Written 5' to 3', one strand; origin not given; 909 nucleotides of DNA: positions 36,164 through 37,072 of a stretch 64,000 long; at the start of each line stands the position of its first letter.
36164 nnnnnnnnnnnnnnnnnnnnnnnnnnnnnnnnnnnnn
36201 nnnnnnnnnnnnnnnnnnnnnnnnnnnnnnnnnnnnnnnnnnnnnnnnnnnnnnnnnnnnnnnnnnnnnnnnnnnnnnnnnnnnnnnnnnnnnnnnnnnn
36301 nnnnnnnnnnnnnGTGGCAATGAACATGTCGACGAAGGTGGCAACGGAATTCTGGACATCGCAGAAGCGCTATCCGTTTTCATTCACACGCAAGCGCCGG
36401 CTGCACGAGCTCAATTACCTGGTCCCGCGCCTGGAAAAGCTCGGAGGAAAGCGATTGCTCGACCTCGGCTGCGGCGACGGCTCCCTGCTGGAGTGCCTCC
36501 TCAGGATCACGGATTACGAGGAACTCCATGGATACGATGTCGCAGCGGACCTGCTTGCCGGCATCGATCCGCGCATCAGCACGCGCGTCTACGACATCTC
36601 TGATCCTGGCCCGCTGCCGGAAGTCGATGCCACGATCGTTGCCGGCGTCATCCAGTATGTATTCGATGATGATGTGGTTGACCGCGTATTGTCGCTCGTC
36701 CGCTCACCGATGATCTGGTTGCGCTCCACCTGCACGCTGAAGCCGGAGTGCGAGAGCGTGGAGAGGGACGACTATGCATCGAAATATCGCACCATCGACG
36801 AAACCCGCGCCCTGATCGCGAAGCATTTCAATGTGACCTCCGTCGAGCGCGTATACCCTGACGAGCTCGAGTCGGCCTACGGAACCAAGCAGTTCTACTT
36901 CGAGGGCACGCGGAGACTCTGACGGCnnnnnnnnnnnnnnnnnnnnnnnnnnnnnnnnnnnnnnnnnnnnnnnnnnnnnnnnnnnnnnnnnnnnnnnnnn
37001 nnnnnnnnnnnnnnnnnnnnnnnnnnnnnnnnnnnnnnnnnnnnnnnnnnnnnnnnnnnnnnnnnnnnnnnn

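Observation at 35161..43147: Teichoic-acid-like phospho-polyol transfer cluster between pilR and pilA: candidate pilin or envelope phosphoform system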

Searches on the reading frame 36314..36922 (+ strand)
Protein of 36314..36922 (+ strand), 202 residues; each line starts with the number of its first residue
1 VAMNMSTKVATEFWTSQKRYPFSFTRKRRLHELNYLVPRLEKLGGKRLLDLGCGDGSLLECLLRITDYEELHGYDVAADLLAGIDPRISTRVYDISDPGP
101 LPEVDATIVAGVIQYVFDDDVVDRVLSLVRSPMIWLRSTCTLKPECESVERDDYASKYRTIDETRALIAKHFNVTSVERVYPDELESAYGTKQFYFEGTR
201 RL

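Call 3: search_protein_families(library=pfam, proteins=[window:36314-36922:+], max_evalue=0.01)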
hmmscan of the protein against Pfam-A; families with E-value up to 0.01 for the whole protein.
window:36314-36922:+ (202 aa): 6 families
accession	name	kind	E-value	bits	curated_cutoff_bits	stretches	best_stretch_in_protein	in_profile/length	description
PF08242.18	Methyltransf_12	-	0.00012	23.1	30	1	49-126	1-85/98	Methyltransferase domain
PF13489.12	Methyltransf_23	-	0.00023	21.3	27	1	31-83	7-59/164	Methyltransferase domain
PF13649.12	Methyltransf_25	-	0.00033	21.7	27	1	49-127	2-87/97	Methyltransferase domain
PF01728.25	FtsJ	-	0.0025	18.2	24.1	1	44-118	21-97/181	FtsJ-like methyltransferase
PF08241.18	Methyltransf_11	-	0.0031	18.5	21.2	1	49-120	1-75/95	Methyltransferase domain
PF07021.18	MetW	-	0.0061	16.7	21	1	45-63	14-32/193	Methionine biosynthesis protein MetW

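Call 4: search_protein_families(library=ncbifam, proteins=[window:36314-36922:+], max_evalue=0.01)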
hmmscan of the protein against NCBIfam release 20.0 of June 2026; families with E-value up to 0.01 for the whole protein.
window:36314-36922:+ (202 aa): 7 families
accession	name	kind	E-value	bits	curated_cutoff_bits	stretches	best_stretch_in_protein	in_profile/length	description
NF010703.0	PRK14103.1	equivalog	9.1e-08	31.8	320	1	14-118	2-104/256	trans-aconitate 2-methyltransferase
TIGR04074.1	bacter_Hen1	equivalog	1.5e-07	30.3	340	1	33-89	271-327/462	3' terminal RNA ribose 2'-O-methyltransferase Hen1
TIGR02072.1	BioC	equivalog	7.7e-05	22.6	184.95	1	34-178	21-177/244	malonyl-ACP O-methyltransferase BioC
NF045667.1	MTase_DVU1556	equivalog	0.0015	18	155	1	45-82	23-59/213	DVU_1556 family methyltransferase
TIGR02081.1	metW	equivalog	0.0022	17.6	189.5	1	45-65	14-34/194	methionine biosynthesis protein MetW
NF050150.1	RiPP_MTase_ApyS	equivalog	0.0073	15.5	400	1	40-65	137-162/323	RiPP biosynthesis methyltransferase ApyS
NF002463.0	PRK01683.1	equivalog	0.0091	15.6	297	0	14-118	4-108/258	trans-aconitate 2-methyltransferase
